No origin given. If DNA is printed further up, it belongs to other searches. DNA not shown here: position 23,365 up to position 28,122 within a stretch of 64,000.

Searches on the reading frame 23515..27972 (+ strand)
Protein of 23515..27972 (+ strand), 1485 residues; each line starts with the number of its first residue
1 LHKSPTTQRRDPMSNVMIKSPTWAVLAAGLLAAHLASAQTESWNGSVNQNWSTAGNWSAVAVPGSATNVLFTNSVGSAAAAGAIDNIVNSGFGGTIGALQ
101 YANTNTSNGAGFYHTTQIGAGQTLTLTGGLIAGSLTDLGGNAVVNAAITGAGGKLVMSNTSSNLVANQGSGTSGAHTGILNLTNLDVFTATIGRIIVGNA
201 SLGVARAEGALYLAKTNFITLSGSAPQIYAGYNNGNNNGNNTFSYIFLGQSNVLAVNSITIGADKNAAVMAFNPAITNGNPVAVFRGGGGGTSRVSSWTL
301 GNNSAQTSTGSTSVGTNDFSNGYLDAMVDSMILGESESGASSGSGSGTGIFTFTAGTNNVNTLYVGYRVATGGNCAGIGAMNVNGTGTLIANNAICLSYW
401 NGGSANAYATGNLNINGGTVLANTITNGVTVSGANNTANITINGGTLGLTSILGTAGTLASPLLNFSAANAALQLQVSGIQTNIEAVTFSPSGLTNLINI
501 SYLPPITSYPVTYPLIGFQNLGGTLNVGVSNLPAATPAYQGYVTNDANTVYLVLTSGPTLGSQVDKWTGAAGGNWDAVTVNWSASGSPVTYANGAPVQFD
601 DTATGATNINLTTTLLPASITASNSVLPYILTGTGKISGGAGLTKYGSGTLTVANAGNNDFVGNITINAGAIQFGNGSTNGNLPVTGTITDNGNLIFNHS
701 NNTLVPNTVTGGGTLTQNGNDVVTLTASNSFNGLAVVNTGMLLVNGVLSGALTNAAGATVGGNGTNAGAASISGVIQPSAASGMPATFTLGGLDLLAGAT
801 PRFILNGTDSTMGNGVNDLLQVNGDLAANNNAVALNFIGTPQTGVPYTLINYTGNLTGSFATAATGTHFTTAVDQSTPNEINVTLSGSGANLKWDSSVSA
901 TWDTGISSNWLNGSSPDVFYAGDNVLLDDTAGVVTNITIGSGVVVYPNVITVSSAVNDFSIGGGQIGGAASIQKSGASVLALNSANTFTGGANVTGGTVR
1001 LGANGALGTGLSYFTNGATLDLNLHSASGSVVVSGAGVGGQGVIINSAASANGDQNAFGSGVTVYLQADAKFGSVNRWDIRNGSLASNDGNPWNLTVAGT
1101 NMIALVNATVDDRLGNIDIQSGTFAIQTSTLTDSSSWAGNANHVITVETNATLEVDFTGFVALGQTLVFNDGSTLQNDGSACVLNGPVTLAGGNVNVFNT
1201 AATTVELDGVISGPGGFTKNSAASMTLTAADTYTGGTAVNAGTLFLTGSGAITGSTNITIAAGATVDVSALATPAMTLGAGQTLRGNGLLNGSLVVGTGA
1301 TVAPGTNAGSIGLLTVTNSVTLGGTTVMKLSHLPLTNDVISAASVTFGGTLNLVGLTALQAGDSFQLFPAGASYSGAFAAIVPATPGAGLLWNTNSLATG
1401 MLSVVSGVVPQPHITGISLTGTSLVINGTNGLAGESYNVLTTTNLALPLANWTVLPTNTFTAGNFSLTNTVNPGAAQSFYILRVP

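Call 13: search_protein_families(library=pfam, proteins=[window:23515-27972:+], max_evalue=0.01)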
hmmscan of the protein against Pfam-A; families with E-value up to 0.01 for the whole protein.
window:23515-27972:+ (1485 aa): 1 family
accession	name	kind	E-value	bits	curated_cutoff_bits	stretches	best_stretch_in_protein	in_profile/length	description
PF12951.13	PATR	-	8.1e-11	42.2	27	3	1217-1244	1-28/30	Passenger-associated-transport-repeat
